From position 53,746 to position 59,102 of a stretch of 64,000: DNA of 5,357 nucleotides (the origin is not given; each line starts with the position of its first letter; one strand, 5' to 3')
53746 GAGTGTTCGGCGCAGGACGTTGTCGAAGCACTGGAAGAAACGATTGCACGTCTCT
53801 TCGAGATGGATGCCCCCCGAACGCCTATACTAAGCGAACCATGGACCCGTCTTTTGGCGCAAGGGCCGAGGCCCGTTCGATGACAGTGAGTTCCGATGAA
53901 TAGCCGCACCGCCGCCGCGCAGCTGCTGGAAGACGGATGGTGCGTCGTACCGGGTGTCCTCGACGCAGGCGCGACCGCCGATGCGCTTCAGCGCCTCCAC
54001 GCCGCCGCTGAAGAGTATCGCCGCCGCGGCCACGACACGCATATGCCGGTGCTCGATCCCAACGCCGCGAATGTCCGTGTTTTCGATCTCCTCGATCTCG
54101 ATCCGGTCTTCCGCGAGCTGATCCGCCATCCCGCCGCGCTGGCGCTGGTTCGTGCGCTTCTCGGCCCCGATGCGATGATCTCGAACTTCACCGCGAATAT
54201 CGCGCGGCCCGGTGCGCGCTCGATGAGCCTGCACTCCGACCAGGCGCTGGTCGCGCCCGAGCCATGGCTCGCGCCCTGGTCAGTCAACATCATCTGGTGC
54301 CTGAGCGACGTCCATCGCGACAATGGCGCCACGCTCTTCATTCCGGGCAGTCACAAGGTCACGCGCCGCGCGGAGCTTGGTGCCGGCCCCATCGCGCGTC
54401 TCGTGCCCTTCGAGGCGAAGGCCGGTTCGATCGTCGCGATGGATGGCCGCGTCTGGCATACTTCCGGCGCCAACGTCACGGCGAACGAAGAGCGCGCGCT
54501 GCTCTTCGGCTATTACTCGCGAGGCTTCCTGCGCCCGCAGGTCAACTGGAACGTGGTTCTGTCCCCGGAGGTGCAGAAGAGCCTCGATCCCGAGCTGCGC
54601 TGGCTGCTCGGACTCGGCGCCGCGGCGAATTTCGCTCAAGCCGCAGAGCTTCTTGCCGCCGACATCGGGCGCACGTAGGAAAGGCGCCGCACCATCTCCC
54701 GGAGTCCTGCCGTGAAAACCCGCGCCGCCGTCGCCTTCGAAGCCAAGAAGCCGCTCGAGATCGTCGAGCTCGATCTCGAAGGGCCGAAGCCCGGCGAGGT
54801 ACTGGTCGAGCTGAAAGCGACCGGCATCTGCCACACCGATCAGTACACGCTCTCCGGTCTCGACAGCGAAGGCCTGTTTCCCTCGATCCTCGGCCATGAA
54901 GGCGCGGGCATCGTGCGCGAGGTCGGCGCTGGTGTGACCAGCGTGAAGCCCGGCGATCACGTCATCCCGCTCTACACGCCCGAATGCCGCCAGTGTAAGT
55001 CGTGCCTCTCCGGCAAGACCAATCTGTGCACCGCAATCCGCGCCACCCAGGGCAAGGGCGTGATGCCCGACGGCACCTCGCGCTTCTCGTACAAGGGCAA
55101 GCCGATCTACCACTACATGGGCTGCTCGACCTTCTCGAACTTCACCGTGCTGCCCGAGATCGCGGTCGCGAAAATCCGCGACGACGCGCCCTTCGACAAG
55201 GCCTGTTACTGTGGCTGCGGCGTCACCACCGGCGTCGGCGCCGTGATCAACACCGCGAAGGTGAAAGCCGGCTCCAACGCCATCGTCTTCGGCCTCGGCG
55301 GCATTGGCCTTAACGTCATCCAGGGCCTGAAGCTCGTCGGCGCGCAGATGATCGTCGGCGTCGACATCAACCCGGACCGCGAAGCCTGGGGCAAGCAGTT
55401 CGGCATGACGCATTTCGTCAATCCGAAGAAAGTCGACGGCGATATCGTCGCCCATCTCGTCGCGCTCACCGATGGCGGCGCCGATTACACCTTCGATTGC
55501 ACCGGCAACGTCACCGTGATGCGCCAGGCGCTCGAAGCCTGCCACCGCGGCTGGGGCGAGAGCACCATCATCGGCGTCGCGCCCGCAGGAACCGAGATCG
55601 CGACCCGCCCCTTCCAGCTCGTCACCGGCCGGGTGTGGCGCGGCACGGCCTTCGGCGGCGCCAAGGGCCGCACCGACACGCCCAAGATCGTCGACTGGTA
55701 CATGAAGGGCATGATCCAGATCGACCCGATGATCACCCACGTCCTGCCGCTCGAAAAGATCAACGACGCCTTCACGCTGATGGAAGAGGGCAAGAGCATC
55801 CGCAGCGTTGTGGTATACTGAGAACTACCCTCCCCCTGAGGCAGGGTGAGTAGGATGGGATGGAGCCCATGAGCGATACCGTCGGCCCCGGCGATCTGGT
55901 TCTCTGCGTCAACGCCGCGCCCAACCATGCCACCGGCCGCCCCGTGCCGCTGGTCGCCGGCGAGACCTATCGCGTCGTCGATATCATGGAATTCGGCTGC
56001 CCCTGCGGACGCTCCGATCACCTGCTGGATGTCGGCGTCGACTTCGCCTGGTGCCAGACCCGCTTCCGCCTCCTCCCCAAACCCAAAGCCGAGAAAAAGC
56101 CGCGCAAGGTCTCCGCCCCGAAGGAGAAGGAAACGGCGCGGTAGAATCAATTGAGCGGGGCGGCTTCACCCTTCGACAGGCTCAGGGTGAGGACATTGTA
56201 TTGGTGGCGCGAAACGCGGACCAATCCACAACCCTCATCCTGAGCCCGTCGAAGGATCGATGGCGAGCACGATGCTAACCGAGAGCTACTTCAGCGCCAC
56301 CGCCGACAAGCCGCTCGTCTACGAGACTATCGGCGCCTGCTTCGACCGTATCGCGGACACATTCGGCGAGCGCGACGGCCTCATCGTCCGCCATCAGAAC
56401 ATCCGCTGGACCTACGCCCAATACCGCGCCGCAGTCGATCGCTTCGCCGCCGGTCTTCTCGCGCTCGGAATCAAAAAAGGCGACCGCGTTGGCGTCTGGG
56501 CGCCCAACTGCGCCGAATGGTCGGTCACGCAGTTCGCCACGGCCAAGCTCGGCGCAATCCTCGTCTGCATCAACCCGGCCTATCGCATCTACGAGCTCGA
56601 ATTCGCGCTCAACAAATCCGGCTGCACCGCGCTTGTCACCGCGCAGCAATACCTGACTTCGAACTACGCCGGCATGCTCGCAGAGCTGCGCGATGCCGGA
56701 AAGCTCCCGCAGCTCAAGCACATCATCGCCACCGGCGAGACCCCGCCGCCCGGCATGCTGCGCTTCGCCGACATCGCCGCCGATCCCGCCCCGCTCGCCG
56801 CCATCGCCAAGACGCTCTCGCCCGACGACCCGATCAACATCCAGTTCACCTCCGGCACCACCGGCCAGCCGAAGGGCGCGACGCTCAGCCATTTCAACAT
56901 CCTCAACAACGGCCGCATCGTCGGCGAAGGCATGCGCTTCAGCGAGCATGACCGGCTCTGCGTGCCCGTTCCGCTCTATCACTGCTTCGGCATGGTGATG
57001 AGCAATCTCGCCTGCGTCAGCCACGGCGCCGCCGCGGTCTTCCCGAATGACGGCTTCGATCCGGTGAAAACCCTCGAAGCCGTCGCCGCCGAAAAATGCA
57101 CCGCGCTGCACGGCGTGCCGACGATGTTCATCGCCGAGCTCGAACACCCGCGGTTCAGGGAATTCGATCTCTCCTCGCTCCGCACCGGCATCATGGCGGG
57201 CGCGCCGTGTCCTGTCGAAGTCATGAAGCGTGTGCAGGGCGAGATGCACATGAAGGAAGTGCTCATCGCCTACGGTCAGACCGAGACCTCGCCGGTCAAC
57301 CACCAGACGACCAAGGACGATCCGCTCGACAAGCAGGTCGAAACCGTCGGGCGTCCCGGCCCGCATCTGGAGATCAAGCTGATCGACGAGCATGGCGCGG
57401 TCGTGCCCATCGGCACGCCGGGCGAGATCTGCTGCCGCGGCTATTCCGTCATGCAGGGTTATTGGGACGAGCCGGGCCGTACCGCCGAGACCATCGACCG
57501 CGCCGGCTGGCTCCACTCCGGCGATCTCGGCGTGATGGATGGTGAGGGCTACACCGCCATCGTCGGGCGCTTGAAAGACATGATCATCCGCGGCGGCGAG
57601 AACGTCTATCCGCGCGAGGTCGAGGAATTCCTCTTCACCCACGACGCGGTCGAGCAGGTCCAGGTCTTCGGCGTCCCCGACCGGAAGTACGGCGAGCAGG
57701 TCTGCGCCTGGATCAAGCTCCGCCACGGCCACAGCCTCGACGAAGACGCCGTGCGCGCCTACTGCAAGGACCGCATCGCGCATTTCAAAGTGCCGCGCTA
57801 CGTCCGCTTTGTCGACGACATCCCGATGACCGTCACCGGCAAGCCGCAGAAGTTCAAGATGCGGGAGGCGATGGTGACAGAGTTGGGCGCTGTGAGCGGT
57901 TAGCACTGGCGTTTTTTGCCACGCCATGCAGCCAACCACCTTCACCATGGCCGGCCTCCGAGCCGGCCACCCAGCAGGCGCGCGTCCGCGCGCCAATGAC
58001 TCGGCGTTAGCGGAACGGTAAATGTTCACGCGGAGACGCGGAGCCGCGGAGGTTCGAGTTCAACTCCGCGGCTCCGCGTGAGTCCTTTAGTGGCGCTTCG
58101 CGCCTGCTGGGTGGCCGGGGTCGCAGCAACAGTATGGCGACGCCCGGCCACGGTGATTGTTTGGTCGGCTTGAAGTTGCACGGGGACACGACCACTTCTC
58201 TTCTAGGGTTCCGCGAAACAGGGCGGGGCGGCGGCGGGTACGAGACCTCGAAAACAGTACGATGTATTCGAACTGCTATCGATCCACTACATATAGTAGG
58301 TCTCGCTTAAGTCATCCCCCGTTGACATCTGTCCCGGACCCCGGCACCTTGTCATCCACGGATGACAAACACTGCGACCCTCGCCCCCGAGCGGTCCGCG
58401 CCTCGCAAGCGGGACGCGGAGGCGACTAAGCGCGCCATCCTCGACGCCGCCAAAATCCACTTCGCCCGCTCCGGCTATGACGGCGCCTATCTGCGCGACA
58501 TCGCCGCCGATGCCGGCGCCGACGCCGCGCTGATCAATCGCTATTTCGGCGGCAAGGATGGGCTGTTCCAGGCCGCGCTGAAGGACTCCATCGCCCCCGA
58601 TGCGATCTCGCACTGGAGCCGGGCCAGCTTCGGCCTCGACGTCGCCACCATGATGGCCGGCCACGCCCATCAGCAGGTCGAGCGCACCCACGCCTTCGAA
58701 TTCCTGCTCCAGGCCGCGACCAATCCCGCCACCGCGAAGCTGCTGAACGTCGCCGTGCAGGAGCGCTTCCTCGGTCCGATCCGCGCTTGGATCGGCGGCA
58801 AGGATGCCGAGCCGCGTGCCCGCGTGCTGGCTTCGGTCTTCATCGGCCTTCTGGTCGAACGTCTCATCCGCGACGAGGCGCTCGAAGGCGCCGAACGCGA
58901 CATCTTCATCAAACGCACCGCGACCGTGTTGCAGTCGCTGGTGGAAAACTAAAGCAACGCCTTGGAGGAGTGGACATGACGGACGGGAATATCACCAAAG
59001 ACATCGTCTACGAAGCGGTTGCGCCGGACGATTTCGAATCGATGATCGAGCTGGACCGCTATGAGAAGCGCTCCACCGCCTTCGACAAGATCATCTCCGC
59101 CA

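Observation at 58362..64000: TetR - ferritin-like diiron protein - ferredoxin - two CYP153 - SGNH hydrolase: two oxygenase chemistries sharing one ferredoxin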

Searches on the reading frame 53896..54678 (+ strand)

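Call 3: search_protein_families(library=pfam, proteins=[window:53896-54678:+], max_evalue=0.01)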
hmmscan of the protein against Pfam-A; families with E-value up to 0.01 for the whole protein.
window:53896-54678:+ (260 aa): 1 family
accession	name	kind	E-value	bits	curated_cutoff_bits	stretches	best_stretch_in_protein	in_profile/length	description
PF05721.19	PhyH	-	4.5e-29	102.7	22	1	12-197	3-209/213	Phytanoyl-CoA dioxygenase (PhyH)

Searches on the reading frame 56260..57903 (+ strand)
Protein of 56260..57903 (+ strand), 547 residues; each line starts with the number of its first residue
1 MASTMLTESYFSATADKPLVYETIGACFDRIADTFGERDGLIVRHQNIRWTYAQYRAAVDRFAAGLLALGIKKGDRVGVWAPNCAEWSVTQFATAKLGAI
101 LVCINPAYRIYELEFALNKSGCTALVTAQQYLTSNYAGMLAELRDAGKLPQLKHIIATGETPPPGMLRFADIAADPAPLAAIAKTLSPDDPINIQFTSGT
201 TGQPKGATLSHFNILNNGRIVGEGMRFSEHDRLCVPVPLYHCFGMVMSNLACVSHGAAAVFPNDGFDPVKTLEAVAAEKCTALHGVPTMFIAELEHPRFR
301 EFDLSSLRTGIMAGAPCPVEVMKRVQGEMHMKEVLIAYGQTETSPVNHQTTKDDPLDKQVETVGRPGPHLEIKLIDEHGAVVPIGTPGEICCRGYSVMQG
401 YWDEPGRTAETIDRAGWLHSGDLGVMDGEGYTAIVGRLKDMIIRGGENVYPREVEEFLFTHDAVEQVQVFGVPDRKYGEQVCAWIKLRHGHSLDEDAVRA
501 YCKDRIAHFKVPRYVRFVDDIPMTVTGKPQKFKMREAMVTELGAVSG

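Call 3: search_protein_families(library=pfam, proteins=[window:56260-57903:+], max_evalue=0.01)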
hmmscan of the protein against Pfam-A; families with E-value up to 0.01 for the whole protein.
window:56260-57903:+ (547 aa): 2 families
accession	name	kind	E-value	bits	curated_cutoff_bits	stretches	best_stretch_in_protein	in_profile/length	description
PF00501.34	AMP-binding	-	3.2e-100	336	29.9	1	31-402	4-384/384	AMP-binding enzyme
PF13193.12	AMP-binding_C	-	2e-18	67.5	24.5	1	453-528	1-76/76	AMP-binding enzyme C-terminal domain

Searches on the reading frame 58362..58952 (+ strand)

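Call 3: search_protein_families(library=pfam, proteins=[window:58362-58952:+], max_evalue=0.01)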
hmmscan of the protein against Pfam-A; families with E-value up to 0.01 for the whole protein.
window:58362-58952:+ (196 aa): 3 families
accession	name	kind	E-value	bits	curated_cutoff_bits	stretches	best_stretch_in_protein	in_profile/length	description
PF17920.6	TetR_C_16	-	1e-12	48.7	26.2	1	107-193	18-106/107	Tetracyclin repressor-like, C-terminal domain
PF00440.29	TetR_N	-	1.3e-11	44.6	24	1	26-72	1-47/47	Bacterial regulatory proteins, tetR family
PF17940.6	TetR_C_31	-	0.0063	17.1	27.4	1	96-175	12-90/107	Tetracyclin repressor-like, C-terminal domain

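Call 4: search_protein_families(library=ncbifam, proteins=[window:58362-58952:+], max_evalue=0.01)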
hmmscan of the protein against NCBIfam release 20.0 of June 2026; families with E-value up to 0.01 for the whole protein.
window:58362-58952:+ (196 aa): 13 families
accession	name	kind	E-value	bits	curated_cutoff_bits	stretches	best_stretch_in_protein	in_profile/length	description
NF037937.1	septum_RefZ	equivalog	3.4e-10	40.1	180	1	23-72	1-50/195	forespore capture DNA-binding protein RefZ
TIGR03384.1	betaine_BetI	equivalog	3.6e-10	39.8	201.3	1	19-171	6-169/189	choline-binding transcriptional repressor BetI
NF053516.1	TranRepPrsAVib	equivalog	2.7e-08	33.9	300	1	20-74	5-59/208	TetR family transcriptional repressor PsrA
NF001978.0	PRK00767.1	equivalog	8e-08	32.3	118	1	22-77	10-65/197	transcriptional regulator BetI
TIGR03613.1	RutR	equivalog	1.7e-07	31.3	368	1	15-76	2-63/202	pyrimidine utilization regulatory protein R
NF008587.1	PRK11552.1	equivalog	2.7e-06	27.3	365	1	20-119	6-98/213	transcriptional regulator CecR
NF011584.0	PRK15008.1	equivalog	9.4e-06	25.6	230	1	12-75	9-72/212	HTH-type transcriptional regulator RutR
NF041196.1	ScbR_bind_reg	equivalog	2.4e-05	24.6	150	1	19-74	4-59/191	ScbR family autoregulator-binding transcription factor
NF007949.0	PRK10668.1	equivalog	7.6e-05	22.3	271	1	16-74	6-64/216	multidrug efflux transporter transcriptional repressor AcrR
NF050111.1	TransRegSACE7040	equivalog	0.00078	19.4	250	1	23-73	3-53/186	SACE_7040 family transcriptional regulator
NF053731.1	TransRegFasRMycb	equivalog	0.0053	16.6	330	1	21-76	11-66/199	HTH-type transcriptional activator FasR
NF051852.1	efflux_TF_MtrR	exception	0.0061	16.4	280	1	16-74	5-63/205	multidrug efflux system transcriptional repressor MtrR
NF033703.1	transcr_KstR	equivalog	0.0064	16.1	280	0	22-76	8-62/185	cholesterol catabolism transcriptional regulator KstR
